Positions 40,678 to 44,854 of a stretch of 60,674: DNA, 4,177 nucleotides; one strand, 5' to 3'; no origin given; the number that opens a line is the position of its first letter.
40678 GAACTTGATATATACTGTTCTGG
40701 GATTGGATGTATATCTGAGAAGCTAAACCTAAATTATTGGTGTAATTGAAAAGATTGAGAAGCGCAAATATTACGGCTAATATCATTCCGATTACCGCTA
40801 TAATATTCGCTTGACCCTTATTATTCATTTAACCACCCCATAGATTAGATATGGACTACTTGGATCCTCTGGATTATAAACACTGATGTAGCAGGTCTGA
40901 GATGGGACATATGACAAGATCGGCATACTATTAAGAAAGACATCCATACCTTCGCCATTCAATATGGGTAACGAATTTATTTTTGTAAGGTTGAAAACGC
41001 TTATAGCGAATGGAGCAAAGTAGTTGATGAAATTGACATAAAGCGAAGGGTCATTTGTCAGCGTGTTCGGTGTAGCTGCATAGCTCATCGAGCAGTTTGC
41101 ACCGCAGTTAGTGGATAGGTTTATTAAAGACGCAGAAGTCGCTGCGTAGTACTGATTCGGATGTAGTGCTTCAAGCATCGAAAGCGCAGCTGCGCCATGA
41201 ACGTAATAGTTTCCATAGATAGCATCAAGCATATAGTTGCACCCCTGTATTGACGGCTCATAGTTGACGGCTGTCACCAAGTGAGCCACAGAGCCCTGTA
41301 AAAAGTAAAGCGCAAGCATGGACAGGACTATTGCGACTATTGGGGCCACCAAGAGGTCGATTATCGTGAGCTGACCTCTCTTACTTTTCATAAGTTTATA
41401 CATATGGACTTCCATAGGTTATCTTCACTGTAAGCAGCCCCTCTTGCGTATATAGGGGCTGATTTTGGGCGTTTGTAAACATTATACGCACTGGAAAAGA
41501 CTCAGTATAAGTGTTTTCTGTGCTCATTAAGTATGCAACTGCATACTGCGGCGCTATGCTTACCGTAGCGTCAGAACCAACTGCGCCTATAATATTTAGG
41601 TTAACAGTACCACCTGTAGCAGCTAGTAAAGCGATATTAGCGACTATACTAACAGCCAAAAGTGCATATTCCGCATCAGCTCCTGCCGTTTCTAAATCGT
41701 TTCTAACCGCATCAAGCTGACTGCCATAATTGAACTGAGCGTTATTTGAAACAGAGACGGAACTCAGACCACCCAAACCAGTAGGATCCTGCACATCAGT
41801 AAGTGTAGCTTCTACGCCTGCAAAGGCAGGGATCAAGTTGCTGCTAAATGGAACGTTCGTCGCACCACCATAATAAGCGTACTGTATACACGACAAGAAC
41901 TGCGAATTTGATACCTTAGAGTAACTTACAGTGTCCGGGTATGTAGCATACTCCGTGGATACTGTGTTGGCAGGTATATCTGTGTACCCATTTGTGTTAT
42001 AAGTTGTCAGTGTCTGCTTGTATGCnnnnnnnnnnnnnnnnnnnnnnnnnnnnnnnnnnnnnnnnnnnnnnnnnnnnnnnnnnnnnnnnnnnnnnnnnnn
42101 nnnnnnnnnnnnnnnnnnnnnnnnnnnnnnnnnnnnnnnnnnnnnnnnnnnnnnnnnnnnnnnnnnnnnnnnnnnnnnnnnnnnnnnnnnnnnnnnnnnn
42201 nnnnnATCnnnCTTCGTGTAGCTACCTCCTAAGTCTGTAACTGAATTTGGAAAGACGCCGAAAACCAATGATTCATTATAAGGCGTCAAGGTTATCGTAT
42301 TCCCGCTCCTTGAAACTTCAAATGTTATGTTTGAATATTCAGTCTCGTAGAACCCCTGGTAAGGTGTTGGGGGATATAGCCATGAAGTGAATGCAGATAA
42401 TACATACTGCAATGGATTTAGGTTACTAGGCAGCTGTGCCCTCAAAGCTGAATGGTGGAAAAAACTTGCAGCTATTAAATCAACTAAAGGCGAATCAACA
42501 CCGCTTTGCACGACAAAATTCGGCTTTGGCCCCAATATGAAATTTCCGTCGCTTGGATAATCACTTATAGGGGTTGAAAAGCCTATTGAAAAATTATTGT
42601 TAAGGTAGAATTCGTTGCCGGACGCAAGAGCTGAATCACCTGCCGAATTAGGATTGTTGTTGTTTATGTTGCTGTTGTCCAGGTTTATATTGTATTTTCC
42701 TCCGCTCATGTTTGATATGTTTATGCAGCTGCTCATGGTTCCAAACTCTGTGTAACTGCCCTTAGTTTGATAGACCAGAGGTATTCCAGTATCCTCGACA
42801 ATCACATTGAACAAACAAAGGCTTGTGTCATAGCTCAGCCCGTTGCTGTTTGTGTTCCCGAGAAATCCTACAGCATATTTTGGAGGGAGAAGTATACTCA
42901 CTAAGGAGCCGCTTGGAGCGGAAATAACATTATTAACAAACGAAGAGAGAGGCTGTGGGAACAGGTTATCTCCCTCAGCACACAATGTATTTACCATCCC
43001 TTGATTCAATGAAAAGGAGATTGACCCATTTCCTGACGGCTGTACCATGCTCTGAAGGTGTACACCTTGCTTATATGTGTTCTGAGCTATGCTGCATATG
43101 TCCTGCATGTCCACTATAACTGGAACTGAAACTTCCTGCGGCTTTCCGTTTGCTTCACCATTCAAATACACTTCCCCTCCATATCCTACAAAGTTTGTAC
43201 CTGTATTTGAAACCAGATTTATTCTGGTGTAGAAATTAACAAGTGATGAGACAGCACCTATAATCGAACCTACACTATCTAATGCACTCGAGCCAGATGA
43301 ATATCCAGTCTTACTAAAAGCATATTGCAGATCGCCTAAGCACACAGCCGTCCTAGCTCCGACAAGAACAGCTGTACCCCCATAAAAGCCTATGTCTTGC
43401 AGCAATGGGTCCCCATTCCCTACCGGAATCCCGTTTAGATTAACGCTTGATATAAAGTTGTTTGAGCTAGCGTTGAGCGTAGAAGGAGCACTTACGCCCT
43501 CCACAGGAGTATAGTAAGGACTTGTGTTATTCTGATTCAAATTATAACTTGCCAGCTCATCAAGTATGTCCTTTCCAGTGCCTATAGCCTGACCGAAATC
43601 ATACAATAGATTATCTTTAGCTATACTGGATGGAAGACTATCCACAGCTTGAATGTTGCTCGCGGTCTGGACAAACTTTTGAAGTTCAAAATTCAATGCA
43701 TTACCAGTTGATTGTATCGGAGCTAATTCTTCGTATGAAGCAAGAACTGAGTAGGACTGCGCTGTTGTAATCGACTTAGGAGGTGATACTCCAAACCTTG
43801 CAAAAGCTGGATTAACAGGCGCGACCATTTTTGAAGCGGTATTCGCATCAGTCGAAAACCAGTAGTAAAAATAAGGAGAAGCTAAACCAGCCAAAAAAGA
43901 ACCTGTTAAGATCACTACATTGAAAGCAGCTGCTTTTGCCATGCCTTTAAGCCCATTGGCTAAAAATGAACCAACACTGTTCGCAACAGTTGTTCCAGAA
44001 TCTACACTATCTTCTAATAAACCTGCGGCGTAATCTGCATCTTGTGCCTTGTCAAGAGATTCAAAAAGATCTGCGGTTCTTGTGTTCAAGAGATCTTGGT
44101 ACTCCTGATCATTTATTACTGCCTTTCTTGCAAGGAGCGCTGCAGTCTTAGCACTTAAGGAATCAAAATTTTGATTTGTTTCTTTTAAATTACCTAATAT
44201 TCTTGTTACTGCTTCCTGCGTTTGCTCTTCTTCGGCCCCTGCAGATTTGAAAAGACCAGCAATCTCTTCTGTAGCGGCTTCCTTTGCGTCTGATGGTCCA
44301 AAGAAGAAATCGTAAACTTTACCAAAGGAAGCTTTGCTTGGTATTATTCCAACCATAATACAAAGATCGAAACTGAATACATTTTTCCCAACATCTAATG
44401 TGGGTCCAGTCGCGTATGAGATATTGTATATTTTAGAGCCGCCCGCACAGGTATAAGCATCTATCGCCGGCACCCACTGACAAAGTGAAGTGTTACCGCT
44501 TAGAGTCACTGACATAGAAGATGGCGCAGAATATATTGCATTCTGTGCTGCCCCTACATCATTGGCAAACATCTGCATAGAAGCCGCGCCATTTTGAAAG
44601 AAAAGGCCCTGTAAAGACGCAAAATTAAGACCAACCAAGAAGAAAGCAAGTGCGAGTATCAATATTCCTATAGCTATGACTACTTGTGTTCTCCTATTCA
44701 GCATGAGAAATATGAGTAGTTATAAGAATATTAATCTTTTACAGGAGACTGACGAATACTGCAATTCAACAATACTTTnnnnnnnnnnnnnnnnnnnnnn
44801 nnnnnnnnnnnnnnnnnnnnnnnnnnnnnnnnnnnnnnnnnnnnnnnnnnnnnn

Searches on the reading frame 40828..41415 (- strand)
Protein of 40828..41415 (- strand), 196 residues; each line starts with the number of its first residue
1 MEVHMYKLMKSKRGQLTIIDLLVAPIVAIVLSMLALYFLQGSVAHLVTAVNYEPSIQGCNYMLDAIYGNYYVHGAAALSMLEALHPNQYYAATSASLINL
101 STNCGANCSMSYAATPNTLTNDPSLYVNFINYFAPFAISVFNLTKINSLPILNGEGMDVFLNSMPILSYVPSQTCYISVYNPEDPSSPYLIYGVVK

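Call 8: search_protein_families(library=pfam, proteins=[window:40828-41415:-], max_evalue=1)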
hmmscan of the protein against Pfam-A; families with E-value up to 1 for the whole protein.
window:40828-41415:- (196 aa): 2 families
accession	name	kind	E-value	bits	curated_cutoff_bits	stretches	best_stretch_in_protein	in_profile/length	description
PF12900.13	Pyridox_ox_2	-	0.096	13.1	27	1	41-89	12-59/140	Pyridoxamine 5'-phosphate oxidase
PF02163.28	Peptidase_M50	-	0.27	11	27.2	1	26-153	87-183/221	Peptidase family M50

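Call 87: predict_structure(protein=window:40828-41415:-)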
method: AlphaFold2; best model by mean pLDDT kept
length: 196 residues; sequences in the alignment: 1
mean_pLDDT: 42.6   pTM: 0.29
mean pLDDT of the five models: 42.6, 38.0, 36.4, 35.9, 34.5
residues with pLDDT >= 90: 0; 70-90: 0; 50-70: 25; < 50: 171
segments of 3 or more residues with pLDDT < 50: 1-11, 39-196
pLDDT, mean of each block of 10 residues (from residue 1): 41 54 58 51 42 43 47 46 41 34 38 39 44 43 35 38 32 43 43 39
secondary structure, 60 per line:
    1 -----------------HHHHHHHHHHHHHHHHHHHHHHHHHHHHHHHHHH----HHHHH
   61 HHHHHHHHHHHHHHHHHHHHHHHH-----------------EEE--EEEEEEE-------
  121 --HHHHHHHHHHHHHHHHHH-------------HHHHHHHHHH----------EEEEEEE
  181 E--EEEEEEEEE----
elements in order: H18-51 H56-84 E102-104 E107-113 H123-140 H154-163 E174-181 E184-192

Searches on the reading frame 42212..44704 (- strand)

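Call 8: search_protein_families(library=pfam, proteins=[window:42212-44704:-], max_evalue=1)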
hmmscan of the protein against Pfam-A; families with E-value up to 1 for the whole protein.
window:42212-44704:- (831 aa): 1 family
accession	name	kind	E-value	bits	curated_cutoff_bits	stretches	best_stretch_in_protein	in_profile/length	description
PF16473.11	Rv2179c-like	-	0.27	11.4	27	1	221-293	64-141/177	3'-5' exoribonuclease Rv2179c-like domain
